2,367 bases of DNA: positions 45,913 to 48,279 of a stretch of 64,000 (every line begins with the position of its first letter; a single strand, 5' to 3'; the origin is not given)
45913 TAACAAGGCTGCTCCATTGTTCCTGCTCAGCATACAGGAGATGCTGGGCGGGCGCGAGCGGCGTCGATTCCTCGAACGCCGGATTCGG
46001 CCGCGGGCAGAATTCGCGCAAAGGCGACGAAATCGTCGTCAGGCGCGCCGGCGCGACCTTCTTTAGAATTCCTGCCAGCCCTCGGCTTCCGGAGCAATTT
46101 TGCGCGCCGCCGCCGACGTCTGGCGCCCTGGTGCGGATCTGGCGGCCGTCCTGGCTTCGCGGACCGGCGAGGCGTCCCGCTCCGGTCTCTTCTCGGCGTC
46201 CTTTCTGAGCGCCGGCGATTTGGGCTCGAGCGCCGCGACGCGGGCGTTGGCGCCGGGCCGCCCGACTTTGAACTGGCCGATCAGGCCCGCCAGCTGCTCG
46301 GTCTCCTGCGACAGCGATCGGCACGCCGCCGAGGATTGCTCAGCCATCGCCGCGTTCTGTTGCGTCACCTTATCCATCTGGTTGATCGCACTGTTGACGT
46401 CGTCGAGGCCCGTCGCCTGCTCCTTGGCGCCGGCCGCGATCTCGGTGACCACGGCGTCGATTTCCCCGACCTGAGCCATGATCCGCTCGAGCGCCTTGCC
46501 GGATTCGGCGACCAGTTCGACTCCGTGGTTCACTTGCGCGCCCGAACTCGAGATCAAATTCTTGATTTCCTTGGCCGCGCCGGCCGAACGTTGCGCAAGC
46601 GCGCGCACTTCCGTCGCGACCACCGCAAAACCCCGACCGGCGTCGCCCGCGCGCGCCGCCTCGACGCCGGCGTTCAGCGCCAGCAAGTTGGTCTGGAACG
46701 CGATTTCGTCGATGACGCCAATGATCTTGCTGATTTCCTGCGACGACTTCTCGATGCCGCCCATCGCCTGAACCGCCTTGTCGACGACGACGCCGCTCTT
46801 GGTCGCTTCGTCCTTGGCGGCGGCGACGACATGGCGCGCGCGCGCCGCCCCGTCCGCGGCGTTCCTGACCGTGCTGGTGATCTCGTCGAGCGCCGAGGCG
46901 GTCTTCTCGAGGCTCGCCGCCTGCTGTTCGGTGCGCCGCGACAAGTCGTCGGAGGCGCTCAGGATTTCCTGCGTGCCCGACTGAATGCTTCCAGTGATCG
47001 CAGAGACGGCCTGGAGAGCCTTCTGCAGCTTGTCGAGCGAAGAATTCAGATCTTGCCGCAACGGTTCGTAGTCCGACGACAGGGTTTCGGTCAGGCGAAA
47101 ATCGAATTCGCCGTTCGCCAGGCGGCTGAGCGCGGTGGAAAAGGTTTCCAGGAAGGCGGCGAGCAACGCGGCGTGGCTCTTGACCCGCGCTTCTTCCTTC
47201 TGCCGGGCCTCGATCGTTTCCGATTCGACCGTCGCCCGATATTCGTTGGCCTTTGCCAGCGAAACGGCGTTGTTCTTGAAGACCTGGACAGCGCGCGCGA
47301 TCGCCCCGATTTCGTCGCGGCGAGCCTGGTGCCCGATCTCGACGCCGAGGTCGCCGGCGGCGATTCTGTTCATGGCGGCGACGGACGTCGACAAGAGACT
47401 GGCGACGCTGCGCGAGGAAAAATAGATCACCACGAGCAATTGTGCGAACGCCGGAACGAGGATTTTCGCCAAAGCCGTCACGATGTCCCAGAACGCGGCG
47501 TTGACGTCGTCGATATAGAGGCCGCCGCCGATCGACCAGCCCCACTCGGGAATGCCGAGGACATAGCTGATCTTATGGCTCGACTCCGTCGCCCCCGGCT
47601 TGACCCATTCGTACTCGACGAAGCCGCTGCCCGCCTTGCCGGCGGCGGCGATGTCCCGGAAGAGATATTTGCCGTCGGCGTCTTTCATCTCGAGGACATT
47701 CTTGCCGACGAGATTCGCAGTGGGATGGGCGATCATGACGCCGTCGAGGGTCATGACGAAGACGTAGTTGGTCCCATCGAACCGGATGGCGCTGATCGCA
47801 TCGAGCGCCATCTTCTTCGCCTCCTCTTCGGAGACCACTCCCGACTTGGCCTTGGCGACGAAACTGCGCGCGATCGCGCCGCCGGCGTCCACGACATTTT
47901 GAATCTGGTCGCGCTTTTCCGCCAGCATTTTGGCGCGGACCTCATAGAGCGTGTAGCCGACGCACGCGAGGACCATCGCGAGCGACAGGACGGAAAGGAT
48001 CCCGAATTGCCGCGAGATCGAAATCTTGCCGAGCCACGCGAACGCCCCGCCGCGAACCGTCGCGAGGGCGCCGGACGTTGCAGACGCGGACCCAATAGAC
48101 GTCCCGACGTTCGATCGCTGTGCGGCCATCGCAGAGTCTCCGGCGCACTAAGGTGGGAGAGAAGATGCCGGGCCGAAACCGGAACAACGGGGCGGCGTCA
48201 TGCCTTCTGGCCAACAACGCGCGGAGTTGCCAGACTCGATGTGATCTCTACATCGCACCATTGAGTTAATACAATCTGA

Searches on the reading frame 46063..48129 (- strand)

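Call 18: search_protein_families(library=pfam, proteins=[window:46063-48129:-], max_evalue=0.00001)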
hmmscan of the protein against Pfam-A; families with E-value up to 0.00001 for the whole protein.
window:46063-48129:- (688 aa): 5 families
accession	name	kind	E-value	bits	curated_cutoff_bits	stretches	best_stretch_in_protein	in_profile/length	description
PF00015.26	MCPsignal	-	2.7e-51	174.3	34.6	1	434-589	3-172/172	Methyl-accepting chemotaxis protein (MCP) signalling domain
PF17200.10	sCache_2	-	6e-41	140.4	25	1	70-217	3-153/155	Single Cache domain 2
PF08269.17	dCache_2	-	3.9e-39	135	26.5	1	68-211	42-188/298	Cache domain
PF17201.10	Cache_3-Cache_2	-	1.2e-14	54.8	27.7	1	101-217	184-297/299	Cache 3/Cache 2 fusion domain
PF00672.30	HAMP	-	4.8e-09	36.9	25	1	250-285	14-48/53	HAMP domain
